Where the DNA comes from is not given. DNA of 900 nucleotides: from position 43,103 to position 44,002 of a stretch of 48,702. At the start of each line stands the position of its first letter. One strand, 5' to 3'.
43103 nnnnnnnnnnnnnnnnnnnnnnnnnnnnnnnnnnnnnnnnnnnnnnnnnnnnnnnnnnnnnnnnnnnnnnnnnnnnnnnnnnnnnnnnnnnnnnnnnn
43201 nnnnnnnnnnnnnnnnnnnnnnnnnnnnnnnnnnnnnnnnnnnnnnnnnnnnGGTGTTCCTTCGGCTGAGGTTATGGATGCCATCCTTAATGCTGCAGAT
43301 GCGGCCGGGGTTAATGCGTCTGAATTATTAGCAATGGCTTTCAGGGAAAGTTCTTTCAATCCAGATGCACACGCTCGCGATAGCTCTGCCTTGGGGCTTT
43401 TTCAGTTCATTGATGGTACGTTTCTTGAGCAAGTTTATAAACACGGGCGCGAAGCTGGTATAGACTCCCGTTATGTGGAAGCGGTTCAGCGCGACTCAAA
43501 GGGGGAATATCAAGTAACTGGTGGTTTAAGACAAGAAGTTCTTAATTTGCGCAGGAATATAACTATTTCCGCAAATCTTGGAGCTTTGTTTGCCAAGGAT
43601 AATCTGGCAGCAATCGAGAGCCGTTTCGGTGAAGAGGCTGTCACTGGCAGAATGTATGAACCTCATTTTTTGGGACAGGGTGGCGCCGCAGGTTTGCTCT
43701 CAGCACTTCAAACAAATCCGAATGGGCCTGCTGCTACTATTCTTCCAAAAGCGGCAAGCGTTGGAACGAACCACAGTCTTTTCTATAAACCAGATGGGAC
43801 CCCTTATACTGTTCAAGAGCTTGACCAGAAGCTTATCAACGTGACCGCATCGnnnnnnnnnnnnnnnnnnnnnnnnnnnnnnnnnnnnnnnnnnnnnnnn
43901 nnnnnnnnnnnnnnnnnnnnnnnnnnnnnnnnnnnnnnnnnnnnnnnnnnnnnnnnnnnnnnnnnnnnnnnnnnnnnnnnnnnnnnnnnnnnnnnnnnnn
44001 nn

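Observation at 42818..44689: Orphan effector-like fusion of a lytic transglycosylase and a Tlde1/DUF2778-like L,D-transpeptidase-fold domain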

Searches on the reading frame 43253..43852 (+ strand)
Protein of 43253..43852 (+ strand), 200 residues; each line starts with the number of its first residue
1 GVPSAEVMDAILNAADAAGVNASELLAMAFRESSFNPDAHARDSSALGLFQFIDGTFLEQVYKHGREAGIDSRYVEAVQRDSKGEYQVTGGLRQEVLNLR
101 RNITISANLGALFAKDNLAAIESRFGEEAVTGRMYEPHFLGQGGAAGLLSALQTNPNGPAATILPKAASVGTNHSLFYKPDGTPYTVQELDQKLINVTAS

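Call 79: find_related_loci(query=A4, collection=genome_contigs, flank=10000)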
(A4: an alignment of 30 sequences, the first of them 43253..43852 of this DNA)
Query A4 (200 aa) in genome_contigs; peptide patterns used: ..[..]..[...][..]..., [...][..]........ (x = any residue, [..] = any of these).
600 stretches matched a pattern (row limit reached: there are more); 590 encode a relative of the query (tblastn E <= 1e-3); the best 80 are kept; 80 distinct loci.
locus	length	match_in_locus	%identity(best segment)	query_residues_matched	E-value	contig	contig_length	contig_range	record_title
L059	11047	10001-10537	42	7-187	8e-39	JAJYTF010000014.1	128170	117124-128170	MAG: Proteobacteria bacterium isolate DX1.bin89 NODE_118_length_128170_cov_7.037050, whole genome shotgun sequence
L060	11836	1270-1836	42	4-196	4e-38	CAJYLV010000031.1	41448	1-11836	MAG: uncultured Sphingomonas sp. isolate S3C82631_SP236 genome assembly, contig: S3Ck127_705059, whole genome shotgun se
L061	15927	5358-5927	43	2-194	9e-38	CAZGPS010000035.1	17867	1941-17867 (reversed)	MAG TPA_asm: uncultured Brevundimonas sp. isolate binchicken_co193_64 genome assembly, contig: NODE_1607_length_17867_co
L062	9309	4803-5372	42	2-194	6e-37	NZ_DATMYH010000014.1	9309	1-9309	MAG: Brevundimonas sp. isolate SMAG_U13141 k141_108865, whole genome shotgun sequence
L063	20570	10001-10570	42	2-194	1e-36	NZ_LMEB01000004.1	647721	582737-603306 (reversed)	Brevundimonas sp. Root1279 contig_2, whole genome shotgun sequence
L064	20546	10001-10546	39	2-190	2e-36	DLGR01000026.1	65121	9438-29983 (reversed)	MAG TPA_asm: Micavibrio sp. UBA7689 UBA7689_contig_16194, whole genome shotgun sequence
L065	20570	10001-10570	41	2-194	5e-36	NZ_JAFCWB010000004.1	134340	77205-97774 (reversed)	Brevundimonas sp. TWP2-3-4b2 NODE_5_length_134340_cov_86.992185, whole genome shotgun sequence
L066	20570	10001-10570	42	2-194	1e-35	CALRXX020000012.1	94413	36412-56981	MAG: bacterium isolate JJ-LAS318NC5-148-4-m2-bin80 genome assembly, contig: JJ-LAS318NC5-148-C64, whole genome shotgun s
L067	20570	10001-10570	42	2-194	2e-35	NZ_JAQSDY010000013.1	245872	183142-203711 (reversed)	MAG: Brevundimonas sp. isolate D1-2020 MAG003 NODE_29_length_245872_cov_141.199453, whole genome shotgun sequence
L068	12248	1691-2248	41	7-194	3e-35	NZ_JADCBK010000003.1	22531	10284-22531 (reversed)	MAG: Aquidulcibacter sp. isolate M034S2SP2A14CQC M034S2_3, whole genome shotgun sequence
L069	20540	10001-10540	41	7-190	2e-35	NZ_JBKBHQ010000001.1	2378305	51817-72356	MAG: Brevundimonas sp. isolate 21I_069.bin.39 NODE_1_length_2378305_cov_63.376346, whole genome shotgun sequence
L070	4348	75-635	42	5-194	2e-35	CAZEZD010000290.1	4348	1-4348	MAG TPA_asm: uncultured Hyphomicrobiales bacterium isolate binchicken_co266_87 genome assembly, contig: NODE_51340_lengt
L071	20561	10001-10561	40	4-194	5e-35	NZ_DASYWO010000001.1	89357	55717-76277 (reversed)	MAG: Brevundimonas sp. isolate SMAG_U6283 k141_10863, whole genome shotgun sequence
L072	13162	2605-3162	41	7-194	5e-35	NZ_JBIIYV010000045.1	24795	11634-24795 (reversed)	MAG: Aquidulcibacter sp. isolate ME2005-10-10_3300044625_group2_bin215 Rohwer_bin1874_scaffold_911_c1, whole genome shot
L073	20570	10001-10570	41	2-194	4e-35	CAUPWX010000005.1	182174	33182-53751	MAG TPA_asm: uncultured Brevundimonas sp. isolate ERR9969055_bin.6_MetaWRAP_v1.3_MAG genome assembly, contig: ERZ2161611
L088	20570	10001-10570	40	2-194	1e-33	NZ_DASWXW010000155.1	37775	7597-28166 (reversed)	MAG: Brevundimonas sp. isolate SMAG_U3695 k141_282438, whole genome shotgun sequence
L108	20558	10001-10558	39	7-195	1e-32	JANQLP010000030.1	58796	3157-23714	MAG: Hyphomicrobiales bacterium isolate PL25a_bin.62 k99_191984, whole genome shotgun sequence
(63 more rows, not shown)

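Call 104: search_protein_families(library=pfam, proteins=[L088:10871-12025:+, L108:11254-11811:-], max_evalue=0.01)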
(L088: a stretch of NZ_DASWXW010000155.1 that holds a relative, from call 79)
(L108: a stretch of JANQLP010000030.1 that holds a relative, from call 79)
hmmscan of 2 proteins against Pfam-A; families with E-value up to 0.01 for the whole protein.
L088:10871-12025:+ (385 aa): 1 family
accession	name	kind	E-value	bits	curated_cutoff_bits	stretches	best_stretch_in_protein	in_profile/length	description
PF10098.14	DUF2336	-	4.5e-73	246.4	34.6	1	98-358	1-259/262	Uncharacterised protein conserved in bacteria (DUF2336)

L108:11254-11811:- (186 aa): 3 families
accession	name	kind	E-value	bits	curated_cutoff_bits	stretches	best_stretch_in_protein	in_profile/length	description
PF01627.28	Hpt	-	2.3e-08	34.6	24.6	1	65-146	21-83/84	Hpt domain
PF19939.4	DUF6401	-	0.0039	18.1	29.2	0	136-180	6-47/82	Family of unknown function (DUF6401)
PF19138.6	TbsP_N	-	0.0078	16.7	27.1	0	134-175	24-67/144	Transcriptional regulator TbsP-like, N-terminal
